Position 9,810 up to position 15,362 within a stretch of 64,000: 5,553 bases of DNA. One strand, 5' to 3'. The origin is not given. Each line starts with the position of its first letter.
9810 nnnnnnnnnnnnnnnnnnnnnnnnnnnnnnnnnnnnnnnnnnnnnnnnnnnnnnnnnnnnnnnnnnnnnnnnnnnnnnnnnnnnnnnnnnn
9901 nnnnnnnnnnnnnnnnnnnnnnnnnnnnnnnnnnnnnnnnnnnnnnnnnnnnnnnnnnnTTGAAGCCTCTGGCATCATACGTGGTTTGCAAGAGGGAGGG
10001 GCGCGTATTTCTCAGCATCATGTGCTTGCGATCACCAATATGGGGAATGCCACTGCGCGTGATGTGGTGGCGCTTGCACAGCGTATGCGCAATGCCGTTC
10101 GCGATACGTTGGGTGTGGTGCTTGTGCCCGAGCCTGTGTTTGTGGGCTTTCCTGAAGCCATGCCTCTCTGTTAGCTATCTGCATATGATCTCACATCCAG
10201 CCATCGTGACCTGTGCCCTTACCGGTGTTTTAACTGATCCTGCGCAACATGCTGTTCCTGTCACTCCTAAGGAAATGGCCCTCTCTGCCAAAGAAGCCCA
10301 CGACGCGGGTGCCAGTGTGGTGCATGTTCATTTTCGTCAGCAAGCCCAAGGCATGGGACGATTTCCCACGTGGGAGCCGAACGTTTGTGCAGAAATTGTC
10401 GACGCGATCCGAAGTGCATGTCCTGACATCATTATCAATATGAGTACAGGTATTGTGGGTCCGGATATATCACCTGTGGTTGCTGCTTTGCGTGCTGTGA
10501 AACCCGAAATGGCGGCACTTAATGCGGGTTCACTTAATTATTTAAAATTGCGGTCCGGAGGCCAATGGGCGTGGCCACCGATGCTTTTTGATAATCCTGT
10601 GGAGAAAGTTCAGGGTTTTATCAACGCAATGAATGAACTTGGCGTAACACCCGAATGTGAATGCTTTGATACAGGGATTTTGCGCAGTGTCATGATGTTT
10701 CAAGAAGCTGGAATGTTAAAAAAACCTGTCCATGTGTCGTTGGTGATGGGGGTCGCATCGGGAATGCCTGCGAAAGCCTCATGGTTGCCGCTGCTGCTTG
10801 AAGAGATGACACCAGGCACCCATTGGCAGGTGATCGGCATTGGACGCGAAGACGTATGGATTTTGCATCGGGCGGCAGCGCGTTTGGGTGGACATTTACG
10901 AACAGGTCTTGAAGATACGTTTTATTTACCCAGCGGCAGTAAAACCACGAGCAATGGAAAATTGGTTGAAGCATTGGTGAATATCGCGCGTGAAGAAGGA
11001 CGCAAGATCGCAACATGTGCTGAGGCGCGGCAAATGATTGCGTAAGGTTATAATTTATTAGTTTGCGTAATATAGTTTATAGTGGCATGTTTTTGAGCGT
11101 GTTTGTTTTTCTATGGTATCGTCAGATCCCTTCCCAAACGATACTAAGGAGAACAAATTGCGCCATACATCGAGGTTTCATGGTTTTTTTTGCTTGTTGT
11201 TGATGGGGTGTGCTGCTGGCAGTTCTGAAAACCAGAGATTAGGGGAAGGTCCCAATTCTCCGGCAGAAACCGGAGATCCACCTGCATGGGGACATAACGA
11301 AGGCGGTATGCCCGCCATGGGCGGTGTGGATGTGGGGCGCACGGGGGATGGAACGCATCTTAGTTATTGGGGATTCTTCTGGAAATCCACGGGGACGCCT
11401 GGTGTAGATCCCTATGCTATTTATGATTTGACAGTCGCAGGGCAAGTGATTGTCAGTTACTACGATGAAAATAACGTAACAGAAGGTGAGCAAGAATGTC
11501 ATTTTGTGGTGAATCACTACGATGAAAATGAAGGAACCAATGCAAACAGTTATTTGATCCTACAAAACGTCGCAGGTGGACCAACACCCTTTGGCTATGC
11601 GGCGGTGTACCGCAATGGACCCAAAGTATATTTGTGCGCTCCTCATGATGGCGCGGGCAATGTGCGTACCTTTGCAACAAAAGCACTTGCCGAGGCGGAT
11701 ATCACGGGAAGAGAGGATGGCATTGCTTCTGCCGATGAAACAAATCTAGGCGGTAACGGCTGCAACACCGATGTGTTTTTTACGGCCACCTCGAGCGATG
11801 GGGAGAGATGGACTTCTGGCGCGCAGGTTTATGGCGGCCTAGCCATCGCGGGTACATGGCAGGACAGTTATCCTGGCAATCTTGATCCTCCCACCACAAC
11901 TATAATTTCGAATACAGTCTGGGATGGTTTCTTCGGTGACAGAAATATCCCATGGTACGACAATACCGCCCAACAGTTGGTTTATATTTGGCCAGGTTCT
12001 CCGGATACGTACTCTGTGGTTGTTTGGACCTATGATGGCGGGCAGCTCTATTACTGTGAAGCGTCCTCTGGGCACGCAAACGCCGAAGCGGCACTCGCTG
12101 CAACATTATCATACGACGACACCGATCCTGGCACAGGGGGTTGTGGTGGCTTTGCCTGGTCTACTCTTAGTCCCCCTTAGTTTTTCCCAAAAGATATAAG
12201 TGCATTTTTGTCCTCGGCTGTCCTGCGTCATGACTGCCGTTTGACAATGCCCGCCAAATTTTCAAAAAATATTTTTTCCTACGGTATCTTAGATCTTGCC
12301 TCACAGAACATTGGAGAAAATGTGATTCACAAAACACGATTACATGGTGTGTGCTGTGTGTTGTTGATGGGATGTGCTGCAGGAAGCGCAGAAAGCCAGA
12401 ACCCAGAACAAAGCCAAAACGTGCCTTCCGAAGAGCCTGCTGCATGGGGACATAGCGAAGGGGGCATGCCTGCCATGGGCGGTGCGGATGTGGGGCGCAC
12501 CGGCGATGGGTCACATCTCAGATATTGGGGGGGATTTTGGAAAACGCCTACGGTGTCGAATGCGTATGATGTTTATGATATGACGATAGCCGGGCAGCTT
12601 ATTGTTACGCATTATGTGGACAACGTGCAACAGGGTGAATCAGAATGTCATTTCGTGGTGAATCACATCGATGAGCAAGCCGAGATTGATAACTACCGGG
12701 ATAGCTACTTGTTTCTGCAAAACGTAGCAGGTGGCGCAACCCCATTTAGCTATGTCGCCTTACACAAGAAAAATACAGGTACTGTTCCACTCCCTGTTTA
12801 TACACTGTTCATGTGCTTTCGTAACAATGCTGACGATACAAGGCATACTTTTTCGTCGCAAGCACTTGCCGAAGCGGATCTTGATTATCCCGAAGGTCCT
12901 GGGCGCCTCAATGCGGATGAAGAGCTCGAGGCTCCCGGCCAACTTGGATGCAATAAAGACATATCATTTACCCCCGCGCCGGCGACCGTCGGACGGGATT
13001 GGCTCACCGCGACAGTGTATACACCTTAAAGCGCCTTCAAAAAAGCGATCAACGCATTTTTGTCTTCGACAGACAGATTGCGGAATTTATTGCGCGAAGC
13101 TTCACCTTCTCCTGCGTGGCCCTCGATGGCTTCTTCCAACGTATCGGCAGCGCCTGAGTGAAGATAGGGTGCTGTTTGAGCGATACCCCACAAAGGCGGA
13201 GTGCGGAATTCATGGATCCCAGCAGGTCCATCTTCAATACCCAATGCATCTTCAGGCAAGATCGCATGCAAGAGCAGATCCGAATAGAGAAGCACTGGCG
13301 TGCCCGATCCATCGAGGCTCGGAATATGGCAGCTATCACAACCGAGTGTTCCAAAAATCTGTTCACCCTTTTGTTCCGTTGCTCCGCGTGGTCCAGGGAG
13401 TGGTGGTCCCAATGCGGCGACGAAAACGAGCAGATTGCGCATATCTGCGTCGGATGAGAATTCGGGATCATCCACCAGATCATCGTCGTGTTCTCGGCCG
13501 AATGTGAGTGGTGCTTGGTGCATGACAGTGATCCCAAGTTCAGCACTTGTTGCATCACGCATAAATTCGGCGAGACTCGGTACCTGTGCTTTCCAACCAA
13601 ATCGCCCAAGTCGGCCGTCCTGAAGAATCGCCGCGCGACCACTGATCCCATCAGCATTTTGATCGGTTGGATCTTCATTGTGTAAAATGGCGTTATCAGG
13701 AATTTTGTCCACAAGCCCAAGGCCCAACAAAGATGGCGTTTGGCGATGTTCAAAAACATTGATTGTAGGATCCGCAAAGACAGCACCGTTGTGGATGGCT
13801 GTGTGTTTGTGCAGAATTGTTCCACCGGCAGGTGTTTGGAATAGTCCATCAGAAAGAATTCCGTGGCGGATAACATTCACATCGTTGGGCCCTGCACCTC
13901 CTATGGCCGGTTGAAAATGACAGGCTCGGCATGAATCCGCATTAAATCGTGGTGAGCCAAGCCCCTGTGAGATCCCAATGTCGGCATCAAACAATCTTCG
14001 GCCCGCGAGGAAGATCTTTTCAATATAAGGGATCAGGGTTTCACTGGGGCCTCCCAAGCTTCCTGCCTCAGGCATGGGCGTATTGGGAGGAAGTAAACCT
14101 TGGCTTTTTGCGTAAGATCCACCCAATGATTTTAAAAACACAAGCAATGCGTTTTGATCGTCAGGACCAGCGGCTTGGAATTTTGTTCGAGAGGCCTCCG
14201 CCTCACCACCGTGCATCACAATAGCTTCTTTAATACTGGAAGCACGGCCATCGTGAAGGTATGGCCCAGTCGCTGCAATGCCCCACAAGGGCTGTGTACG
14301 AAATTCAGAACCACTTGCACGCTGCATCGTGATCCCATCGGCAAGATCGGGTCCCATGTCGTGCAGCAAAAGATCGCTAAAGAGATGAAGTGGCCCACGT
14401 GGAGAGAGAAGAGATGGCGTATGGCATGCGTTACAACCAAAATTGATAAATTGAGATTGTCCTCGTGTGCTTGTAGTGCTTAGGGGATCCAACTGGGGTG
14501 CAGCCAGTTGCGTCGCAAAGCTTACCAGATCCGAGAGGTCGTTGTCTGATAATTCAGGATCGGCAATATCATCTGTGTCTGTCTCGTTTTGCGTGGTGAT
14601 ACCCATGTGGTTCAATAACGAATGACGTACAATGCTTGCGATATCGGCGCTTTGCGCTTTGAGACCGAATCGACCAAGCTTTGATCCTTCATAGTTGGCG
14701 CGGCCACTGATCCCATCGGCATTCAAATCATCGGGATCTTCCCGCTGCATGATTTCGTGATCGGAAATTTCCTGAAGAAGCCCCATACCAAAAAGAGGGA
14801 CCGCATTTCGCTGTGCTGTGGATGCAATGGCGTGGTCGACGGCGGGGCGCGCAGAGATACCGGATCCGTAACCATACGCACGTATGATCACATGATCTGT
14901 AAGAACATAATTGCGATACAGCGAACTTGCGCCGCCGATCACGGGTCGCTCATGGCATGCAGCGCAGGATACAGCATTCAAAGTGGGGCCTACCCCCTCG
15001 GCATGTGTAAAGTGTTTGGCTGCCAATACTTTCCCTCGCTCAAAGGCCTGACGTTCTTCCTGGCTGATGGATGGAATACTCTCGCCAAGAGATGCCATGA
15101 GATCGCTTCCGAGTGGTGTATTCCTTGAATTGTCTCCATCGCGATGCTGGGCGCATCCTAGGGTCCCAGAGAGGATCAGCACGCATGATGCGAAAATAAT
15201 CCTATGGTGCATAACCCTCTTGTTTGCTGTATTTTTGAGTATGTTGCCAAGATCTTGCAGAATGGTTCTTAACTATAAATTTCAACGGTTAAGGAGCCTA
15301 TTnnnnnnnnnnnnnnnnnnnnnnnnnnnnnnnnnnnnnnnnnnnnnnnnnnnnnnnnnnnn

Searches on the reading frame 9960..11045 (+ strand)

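Call 39: search_protein_families(library=pfam, proteins=[window:9960-11045:+], max_evalue=0.0001)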
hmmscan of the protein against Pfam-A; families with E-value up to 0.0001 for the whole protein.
window:9960-11045:+ (361 aa): 1 family
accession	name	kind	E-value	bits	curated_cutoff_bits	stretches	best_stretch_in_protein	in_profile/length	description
PF05853.18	BKACE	-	5.3e-85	285.5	24.8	1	80-360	1-272/274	beta-keto acid cleavage enzyme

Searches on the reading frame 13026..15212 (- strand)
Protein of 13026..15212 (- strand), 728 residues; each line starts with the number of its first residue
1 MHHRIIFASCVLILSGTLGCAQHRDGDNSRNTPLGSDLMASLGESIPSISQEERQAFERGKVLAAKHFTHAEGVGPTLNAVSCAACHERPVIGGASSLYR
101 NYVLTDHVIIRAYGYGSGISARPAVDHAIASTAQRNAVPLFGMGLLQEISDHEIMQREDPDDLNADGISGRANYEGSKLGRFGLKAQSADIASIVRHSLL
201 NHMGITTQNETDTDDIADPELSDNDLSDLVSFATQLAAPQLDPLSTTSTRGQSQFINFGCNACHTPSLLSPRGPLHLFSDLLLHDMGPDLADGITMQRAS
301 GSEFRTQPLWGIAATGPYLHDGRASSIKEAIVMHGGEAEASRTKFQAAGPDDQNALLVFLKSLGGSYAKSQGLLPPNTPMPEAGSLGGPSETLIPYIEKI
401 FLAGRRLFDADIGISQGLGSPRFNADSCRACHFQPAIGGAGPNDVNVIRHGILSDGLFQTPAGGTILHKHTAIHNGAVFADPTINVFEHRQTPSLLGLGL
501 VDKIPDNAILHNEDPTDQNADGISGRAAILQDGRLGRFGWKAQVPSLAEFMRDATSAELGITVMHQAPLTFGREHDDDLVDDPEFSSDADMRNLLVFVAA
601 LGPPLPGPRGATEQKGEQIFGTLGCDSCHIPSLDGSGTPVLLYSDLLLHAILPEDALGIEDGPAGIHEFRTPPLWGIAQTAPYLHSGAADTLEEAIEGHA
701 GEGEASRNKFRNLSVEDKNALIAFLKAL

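Call 9: search_protein_families(library=pfam, proteins=[window:13026-15212:-], max_evalue=0.001)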
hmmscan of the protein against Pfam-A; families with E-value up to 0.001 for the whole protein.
window:13026-15212:- (728 aa): 5 families
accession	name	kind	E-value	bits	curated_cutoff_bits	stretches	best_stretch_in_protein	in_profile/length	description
PF06537.16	DHOR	-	3e-66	224.4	22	3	194-363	307-499/499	Di-haem oxidoreductase, putative peroxidase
PF00034.26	Cytochrom_C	-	8.9e-12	46.6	21.3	0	614-727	2-88/90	Cytochrome c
PF21419.2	RoxA-like_Cyt-c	-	2.2e-10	40.3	26.7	1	671-696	4-29/39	RoxA-like, cytochrome c-like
PF13442.11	Cytochrome_CBB3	-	5.2e-08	33.5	27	0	613-725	3-68/68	Cytochrome C oxidase, cbb3-type, subunit III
PF03150.19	CCP_MauG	-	0.00097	20.2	25.6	0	622-698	21-80/149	Di-haem cytochrome c peroxidase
